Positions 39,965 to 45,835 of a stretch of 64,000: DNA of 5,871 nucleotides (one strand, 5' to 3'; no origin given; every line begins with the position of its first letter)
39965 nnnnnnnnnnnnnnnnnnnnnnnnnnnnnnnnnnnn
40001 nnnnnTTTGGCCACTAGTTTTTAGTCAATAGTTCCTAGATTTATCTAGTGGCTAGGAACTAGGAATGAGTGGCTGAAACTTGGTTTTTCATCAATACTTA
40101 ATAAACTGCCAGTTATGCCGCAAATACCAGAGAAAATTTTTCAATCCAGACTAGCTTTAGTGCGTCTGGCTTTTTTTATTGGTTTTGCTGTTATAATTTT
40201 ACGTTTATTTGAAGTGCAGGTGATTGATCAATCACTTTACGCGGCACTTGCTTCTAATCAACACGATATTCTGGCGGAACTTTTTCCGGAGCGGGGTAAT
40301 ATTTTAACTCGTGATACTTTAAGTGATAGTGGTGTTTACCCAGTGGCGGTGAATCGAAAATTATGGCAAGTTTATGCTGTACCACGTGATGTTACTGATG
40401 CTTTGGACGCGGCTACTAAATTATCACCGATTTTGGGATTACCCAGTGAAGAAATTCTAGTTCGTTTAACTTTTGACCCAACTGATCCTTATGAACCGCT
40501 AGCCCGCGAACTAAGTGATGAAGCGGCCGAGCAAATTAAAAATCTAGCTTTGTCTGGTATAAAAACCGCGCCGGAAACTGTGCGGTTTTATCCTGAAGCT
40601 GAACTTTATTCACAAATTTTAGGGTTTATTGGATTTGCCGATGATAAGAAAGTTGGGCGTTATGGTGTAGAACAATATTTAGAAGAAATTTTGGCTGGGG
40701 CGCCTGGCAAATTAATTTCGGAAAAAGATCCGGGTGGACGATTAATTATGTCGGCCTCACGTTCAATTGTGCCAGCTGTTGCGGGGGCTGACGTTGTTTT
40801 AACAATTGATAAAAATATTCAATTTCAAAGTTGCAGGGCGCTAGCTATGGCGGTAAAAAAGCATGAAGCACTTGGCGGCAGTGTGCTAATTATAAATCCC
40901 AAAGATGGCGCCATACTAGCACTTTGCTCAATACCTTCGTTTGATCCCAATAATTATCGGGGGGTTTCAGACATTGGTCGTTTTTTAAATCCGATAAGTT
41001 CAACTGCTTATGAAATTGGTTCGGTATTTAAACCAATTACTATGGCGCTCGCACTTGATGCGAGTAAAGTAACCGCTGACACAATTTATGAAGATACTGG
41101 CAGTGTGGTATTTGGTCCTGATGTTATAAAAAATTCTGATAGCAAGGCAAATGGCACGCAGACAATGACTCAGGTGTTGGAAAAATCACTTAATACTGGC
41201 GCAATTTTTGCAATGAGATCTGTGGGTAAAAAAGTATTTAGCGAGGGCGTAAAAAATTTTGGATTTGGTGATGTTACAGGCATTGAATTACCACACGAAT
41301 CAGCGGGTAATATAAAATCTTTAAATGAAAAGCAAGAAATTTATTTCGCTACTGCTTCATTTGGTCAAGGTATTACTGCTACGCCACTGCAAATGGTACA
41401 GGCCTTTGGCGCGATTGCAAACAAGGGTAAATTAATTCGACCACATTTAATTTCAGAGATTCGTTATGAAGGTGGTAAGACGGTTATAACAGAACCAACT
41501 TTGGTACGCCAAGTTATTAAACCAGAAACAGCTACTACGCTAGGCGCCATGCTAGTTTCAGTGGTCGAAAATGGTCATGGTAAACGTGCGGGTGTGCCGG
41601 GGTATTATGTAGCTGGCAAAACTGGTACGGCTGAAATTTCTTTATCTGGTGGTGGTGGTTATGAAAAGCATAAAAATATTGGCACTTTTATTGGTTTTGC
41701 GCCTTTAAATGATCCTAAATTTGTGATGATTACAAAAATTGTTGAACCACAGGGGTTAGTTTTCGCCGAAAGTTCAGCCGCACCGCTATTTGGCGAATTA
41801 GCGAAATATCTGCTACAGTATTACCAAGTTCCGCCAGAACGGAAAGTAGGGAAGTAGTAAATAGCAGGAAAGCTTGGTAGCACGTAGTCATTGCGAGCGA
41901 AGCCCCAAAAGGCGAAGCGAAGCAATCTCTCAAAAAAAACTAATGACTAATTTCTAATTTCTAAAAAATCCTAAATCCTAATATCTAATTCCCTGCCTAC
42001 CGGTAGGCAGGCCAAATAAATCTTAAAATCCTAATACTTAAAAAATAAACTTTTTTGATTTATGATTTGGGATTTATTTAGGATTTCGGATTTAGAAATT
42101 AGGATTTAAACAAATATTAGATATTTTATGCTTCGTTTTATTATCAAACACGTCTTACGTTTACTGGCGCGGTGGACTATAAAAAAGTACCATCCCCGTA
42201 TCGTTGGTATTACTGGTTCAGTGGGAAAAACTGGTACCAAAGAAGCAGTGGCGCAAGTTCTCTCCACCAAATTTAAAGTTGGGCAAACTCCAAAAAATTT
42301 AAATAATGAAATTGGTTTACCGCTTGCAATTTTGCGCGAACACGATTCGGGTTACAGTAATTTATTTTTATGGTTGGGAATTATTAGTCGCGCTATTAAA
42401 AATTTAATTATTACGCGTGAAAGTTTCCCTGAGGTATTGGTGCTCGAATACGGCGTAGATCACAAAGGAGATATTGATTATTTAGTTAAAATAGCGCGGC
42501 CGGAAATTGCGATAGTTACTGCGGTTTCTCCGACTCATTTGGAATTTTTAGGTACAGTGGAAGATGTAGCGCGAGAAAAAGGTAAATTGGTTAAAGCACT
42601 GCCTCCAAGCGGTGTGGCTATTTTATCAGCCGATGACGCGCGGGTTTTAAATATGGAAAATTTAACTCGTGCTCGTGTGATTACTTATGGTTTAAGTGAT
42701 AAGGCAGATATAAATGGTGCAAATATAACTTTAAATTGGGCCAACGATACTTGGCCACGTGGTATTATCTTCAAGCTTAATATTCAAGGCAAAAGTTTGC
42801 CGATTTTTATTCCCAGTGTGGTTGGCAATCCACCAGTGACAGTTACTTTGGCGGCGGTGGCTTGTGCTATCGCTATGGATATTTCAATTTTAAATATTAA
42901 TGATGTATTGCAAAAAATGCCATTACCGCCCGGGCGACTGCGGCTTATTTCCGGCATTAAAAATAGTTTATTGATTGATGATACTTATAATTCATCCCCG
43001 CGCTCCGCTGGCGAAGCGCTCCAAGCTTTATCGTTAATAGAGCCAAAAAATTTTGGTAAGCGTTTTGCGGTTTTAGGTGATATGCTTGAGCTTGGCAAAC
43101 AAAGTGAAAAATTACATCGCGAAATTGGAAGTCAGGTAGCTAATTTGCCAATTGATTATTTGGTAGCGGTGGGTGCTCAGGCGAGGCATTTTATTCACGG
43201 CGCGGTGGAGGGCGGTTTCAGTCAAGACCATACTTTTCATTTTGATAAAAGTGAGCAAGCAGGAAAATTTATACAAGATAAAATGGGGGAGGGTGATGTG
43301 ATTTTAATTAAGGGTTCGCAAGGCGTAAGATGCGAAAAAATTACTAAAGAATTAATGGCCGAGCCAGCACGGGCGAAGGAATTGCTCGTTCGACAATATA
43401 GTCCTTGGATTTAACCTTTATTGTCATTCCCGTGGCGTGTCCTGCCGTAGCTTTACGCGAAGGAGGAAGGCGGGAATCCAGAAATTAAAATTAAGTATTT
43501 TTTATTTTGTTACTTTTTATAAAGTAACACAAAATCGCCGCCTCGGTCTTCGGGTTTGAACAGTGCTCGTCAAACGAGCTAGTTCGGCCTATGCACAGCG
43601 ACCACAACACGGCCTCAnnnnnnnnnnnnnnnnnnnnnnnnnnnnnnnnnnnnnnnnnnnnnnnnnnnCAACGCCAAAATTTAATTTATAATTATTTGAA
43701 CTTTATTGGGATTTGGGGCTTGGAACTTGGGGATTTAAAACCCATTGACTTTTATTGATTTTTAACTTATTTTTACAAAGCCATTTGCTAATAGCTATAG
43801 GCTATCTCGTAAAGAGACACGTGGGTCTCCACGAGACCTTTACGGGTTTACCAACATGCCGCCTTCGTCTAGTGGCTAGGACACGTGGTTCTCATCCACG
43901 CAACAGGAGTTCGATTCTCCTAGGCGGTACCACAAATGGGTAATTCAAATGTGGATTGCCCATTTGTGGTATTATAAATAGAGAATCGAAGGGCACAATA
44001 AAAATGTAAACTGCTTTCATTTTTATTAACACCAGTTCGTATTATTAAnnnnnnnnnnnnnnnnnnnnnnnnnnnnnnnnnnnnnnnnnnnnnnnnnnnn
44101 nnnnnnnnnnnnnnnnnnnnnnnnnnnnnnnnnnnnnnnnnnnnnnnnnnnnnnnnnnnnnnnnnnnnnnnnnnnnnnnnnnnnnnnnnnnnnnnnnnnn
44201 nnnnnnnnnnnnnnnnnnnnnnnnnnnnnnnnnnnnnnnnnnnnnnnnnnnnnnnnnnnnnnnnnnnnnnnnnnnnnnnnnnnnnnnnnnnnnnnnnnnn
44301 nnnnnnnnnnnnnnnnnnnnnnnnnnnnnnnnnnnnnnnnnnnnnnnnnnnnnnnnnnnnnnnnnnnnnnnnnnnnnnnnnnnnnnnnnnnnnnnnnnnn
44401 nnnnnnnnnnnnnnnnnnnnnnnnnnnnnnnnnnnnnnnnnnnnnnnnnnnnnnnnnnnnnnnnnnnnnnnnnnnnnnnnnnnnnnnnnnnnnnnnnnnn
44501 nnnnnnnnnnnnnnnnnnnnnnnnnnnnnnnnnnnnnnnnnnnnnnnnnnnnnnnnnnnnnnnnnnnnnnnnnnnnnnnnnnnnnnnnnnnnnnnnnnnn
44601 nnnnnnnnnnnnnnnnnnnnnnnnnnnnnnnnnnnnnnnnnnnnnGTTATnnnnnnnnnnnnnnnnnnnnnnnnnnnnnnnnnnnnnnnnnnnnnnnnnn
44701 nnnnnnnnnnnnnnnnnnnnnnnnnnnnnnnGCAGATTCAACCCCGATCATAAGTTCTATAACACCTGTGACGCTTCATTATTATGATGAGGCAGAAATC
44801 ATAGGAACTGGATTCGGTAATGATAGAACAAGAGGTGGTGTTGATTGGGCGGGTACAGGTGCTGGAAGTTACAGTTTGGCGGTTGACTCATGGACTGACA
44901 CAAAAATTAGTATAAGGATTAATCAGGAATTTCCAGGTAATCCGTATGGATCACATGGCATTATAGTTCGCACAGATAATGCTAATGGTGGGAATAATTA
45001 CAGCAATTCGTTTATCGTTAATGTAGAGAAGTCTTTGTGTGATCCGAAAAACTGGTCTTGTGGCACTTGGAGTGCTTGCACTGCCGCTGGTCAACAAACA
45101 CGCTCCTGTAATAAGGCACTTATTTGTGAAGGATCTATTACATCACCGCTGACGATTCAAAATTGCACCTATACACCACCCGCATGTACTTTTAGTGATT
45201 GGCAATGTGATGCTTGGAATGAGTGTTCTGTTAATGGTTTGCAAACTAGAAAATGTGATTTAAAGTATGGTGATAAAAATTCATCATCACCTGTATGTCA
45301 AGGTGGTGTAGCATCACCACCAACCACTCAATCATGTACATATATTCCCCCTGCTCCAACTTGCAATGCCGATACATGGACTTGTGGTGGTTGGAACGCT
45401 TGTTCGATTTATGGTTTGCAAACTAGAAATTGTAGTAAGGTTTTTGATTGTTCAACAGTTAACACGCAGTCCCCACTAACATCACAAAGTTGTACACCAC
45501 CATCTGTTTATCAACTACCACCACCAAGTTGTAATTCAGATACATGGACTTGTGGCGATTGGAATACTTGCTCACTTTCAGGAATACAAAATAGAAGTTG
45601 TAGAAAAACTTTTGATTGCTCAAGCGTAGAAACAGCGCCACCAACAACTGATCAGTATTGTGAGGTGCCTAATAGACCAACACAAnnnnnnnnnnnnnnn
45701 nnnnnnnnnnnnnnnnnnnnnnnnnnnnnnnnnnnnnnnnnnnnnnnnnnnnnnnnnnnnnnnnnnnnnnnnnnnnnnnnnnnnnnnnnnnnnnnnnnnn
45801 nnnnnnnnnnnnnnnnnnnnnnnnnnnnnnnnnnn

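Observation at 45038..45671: Thrombospondin-type-1-like Cys/Trp repeats in a secreted bacterial protease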

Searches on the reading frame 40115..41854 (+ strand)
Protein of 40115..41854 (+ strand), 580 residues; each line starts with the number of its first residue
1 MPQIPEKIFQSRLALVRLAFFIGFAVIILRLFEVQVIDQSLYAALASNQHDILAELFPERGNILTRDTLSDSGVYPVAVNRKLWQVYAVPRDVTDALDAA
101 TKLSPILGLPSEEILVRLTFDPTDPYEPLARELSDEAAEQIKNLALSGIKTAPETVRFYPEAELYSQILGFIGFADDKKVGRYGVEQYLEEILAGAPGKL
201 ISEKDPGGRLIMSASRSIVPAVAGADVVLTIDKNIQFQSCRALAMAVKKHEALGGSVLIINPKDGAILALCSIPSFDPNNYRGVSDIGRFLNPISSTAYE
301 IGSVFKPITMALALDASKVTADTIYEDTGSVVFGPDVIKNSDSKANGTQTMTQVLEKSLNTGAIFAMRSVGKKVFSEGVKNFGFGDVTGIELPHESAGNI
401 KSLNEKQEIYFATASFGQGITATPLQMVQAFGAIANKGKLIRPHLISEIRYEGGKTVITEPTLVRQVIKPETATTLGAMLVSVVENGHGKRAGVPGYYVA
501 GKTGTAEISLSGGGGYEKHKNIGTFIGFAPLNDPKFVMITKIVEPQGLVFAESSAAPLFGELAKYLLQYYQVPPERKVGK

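Call 59: search_protein_families(library=pfam, proteins=[window:40115-41854:+], max_evalue=0.001)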
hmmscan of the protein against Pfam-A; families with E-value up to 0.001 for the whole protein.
window:40115-41854:+ (580 aa): 2 families
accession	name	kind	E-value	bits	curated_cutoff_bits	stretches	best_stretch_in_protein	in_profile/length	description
PF00905.27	Transpeptidase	-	9.4e-71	238.9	22.1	1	255-562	1-297/299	Penicillin binding protein transpeptidase domain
PF03717.20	PBP_dimer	-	7.6e-16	59.5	24.4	1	58-211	4-176/180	Penicillin-binding Protein dimerisation domain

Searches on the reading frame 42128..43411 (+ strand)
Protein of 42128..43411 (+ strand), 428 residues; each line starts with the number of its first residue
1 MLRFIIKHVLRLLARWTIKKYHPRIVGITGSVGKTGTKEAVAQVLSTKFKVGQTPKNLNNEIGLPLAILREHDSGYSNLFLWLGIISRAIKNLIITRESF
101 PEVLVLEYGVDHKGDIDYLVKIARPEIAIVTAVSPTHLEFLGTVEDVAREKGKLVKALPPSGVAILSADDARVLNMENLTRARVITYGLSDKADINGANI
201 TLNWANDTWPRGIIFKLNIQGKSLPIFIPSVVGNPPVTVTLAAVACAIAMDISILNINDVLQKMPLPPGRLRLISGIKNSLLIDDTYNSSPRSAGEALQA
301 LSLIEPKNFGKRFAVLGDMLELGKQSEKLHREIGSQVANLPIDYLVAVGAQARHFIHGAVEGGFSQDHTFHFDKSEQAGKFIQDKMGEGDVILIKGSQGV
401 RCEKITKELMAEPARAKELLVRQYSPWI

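Call 59: search_protein_families(library=pfam, proteins=[window:42128-43411:+], max_evalue=0.001)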
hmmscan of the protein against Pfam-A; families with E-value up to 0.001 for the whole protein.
window:42128-43411:+ (428 aa): 2 families
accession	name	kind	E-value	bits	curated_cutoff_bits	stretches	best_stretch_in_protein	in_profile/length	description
PF08245.18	Mur_ligase_M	-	6.5e-32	111.6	24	2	101-245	57-198/200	Mur ligase middle domain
PF02875.26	Mur_ligase_C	-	8.4e-17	62.6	28.4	1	269-397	1-126/127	Mur ligase, glutamate ligase domain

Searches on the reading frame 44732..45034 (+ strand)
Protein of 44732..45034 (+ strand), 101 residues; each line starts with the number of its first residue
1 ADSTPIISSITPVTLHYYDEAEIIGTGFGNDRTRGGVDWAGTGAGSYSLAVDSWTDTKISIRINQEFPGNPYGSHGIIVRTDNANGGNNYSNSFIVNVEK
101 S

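Call 7: search_protein_families(library=pfam, proteins=[window:44732-45034:+], max_evalue=10)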
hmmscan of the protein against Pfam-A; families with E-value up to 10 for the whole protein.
seq(101 aa): 2 families
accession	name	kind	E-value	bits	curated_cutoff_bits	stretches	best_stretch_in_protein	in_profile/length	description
PF01833.30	TIG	-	6.6e-05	23.3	20.9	1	5-94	1-82/84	IPT/TIG domain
PF00376.29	MerR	-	0.076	13.3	28.2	1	8-24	9-25/38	MerR family regulatory protein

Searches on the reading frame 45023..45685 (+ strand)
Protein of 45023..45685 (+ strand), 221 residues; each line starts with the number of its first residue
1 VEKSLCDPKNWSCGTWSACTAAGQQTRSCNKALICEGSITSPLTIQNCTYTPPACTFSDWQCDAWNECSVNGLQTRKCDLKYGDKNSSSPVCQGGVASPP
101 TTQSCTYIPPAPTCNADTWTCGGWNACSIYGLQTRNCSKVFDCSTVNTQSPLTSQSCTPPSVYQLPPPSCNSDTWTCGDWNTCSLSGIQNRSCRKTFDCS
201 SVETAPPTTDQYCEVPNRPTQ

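Call 7: search_protein_families(library=pfam, proteins=[window:45038-45673:+], max_evalue=10)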
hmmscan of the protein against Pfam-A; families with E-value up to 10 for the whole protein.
seq(212 aa): 0 families

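Call 64: find_homologous_proteins(query=window:45023-45685:+, max_evalue=0.001)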
Query window:45023-45685:+ (221 aa): 8 proteins with E <= 0.001 among 93 candidates.
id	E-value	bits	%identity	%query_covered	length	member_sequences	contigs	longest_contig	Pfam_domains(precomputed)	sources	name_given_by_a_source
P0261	2.8e-39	153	50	62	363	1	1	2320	-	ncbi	-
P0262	2.1e-38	150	65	52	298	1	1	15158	-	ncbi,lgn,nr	ncbi:MAG: hypothetical protein Q7K54_05690 [Candidatus Parcubacteria bacterium]|nr:hypothetical prot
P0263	4.6e-36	143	64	49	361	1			PF13385.14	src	-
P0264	1.6e-17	82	44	46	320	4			-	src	-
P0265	4.1e-17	81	41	47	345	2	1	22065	-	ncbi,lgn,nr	ncbi:MAG: hypothetical protein HYZ09_01405 [Candidatus Kerfeldbacteria bacterium]|nr:hypothetical pr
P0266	4.1e-17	81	42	49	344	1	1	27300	-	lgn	-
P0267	2.2e-8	52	44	39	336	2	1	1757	-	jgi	jgi:hypothetical protein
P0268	1.4e-4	40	57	21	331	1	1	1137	-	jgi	jgi:hypothetical protein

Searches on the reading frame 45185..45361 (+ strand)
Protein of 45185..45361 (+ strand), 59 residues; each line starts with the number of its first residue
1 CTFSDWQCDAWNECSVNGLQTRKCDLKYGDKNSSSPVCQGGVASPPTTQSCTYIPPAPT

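Call 7: search_protein_families(library=pfam, proteins=[window:45185-45361:+], max_evalue=10)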
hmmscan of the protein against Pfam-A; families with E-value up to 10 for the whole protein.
seq(59 aa): 1 family
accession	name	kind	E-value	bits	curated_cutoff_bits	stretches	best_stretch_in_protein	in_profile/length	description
PF19030.6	TSP1_ADAMTS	-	0.0031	18.2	23.8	1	6-52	1-51/55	Thrombospondin type 1 domain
